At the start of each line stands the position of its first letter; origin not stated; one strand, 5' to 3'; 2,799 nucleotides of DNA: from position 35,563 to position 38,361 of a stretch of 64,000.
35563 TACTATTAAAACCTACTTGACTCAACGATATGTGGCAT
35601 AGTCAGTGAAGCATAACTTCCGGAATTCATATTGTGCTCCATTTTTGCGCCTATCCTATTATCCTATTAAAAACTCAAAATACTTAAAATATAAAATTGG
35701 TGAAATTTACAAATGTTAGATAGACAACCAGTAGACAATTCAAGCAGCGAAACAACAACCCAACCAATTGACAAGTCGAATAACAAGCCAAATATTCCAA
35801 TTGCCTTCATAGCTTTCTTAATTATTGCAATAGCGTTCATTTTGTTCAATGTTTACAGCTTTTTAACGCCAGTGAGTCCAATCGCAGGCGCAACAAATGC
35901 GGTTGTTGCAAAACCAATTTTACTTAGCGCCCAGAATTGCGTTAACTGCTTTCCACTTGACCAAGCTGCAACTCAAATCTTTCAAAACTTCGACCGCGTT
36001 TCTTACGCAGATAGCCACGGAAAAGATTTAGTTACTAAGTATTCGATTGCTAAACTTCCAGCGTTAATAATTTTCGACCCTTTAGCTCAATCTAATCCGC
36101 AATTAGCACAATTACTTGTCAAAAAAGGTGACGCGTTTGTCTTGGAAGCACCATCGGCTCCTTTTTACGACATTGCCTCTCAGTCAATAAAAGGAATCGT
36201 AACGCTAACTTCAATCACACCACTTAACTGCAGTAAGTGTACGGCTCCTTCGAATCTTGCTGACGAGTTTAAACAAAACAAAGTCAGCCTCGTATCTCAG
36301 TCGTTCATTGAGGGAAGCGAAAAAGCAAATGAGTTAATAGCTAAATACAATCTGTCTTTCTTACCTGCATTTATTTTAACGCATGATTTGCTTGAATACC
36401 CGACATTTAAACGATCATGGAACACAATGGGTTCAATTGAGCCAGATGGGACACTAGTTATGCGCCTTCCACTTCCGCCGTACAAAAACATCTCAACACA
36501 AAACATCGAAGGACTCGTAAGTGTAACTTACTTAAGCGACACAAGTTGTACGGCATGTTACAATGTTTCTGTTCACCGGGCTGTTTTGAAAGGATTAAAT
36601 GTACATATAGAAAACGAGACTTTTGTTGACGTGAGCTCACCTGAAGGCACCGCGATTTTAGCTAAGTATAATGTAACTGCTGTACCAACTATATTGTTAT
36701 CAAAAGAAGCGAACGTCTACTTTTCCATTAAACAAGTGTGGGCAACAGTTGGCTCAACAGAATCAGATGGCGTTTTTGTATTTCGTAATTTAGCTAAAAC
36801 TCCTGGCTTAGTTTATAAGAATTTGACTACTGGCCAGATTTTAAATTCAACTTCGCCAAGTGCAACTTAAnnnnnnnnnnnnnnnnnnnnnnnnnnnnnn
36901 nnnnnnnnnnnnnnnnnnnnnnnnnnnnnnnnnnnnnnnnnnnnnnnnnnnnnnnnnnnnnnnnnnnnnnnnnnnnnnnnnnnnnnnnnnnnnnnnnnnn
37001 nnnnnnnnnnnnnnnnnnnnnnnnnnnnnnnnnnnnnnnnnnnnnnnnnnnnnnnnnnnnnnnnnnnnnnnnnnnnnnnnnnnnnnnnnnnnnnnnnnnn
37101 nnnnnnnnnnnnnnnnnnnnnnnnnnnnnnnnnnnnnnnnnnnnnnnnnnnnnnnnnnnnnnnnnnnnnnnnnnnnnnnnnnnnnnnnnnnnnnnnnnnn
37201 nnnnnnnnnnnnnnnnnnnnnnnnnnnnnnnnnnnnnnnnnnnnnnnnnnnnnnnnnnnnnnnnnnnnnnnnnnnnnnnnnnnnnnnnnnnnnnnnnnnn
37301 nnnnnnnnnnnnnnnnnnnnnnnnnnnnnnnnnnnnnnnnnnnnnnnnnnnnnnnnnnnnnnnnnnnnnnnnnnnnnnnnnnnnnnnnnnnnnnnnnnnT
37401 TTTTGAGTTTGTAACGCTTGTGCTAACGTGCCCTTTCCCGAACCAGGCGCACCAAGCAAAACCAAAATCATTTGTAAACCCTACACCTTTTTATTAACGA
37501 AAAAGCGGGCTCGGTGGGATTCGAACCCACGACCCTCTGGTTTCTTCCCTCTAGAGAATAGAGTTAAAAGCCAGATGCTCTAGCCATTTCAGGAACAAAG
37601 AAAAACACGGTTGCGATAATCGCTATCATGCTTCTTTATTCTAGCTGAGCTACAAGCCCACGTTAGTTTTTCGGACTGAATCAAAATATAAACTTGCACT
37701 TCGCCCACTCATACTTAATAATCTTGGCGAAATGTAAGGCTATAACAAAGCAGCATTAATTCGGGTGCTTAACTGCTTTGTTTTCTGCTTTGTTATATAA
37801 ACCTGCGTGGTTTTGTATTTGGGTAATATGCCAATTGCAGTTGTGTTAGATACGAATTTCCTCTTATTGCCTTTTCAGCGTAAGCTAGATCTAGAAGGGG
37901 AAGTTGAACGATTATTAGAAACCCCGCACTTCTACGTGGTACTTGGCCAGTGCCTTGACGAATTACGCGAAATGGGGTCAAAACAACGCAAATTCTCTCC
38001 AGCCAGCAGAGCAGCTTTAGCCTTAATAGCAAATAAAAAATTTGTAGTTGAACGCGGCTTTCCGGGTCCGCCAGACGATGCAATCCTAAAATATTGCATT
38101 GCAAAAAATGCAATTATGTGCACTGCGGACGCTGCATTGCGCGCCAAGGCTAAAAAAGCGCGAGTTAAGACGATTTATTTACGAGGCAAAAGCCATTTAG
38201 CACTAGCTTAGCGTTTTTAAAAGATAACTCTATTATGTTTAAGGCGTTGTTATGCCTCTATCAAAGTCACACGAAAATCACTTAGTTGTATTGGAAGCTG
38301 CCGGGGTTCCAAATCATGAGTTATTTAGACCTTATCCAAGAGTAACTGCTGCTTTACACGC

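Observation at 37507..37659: tRNA-Lys(UUU) with two introns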

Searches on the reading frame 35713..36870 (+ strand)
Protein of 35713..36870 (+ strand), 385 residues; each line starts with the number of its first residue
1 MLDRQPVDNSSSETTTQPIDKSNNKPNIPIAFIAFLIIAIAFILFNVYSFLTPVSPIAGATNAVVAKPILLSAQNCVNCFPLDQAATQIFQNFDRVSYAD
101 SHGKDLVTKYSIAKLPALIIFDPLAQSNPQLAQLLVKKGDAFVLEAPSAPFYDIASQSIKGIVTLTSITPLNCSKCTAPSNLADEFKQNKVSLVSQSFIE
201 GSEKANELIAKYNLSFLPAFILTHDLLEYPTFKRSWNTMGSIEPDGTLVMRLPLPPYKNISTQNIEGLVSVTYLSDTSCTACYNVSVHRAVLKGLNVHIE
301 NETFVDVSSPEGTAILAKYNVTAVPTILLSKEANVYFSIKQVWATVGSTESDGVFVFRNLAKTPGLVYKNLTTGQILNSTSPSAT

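Call 41: search_protein_families(library=pfam, proteins=[window:35713-36870:+], max_evalue=0.0001)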
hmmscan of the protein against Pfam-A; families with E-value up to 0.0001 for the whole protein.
window:35713-36870:+ (385 aa): 1 family
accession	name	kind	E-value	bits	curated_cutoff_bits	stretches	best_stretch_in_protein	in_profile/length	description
PF13192.12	Thioredoxin_3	-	2.9e-05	24.5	24.8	0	277-329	8-55/76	Thioredoxin domain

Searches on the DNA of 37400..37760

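Call 10: search_rna_families(source=window, start=37400, end=37760, threshold=evalue, max_evalue=10, show_alignments=3)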
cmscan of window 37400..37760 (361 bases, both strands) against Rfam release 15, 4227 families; matches with E-value up to 10: 5.
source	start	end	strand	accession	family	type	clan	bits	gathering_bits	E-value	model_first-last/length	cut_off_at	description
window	37514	37530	+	RF04351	Plastid-psbl-rps4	Cis-reg;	-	16.6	68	0.73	9-25/53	no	Plastid-psbl-rps4 3UTR RNA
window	37483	37527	-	RF01067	ATPC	Gene;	-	13.3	45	6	43-83/92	no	ATPC RNA motif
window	37505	37544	+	RF04354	Plastid-ycf2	Cis-reg;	-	13.2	65.7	8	1-75/75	no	Plastid-ycf2 5UTR RNA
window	37514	37531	-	RF00023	tmRNA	Gene;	CL00001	12.6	47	0.0033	346-363/374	no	transfer-messenger RNA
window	37456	37474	-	RF02129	GNAS-AS1_3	Gene; lncRNA;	-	10.3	42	8.7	1-38/38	no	GNAS antisense RNA 1 conserved region 3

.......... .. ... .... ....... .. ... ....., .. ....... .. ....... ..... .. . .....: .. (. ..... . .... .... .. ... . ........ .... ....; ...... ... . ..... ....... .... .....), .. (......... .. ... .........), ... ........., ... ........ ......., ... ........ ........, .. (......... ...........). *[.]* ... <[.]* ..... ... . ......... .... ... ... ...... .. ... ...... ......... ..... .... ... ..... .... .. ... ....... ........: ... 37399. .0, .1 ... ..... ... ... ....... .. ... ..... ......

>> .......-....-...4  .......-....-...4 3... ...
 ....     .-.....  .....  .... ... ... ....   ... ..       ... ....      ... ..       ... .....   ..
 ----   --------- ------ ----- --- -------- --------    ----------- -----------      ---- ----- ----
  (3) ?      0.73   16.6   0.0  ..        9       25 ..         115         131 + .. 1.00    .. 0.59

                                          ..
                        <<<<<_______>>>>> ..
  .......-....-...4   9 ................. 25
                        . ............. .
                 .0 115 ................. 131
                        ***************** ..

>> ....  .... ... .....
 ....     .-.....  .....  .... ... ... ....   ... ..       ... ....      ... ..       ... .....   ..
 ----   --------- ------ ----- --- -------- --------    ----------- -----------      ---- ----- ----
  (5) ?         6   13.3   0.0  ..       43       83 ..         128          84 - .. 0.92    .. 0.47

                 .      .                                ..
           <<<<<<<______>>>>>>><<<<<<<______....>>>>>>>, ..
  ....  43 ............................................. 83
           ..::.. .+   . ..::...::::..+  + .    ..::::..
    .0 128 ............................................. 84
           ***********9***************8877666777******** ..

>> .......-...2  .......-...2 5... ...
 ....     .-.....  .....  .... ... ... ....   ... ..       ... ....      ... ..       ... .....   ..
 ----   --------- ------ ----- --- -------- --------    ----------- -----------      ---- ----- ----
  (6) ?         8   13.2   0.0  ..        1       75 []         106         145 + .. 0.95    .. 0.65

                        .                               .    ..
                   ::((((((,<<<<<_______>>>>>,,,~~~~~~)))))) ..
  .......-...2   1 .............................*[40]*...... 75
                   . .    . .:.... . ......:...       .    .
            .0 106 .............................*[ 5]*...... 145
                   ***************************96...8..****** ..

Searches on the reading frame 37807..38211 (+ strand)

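Call 41: search_protein_families(library=pfam, proteins=[window:37807-38211:+], max_evalue=0.0001)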
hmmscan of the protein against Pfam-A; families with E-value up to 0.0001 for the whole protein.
window:37807-38211:+ (134 aa): 1 family
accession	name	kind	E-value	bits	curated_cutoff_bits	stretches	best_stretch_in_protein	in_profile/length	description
PF18477.7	PIN_9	-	4.6e-13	49.8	26.3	1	12-128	1-116/116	PIN like domain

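Call 55: search_protein_families(library=ncbifam, proteins=[window:37807-38211:+], max_evalue=0.001)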
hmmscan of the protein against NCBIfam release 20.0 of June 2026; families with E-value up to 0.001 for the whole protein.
window:37807-38211:+ (134 aa): 0 families
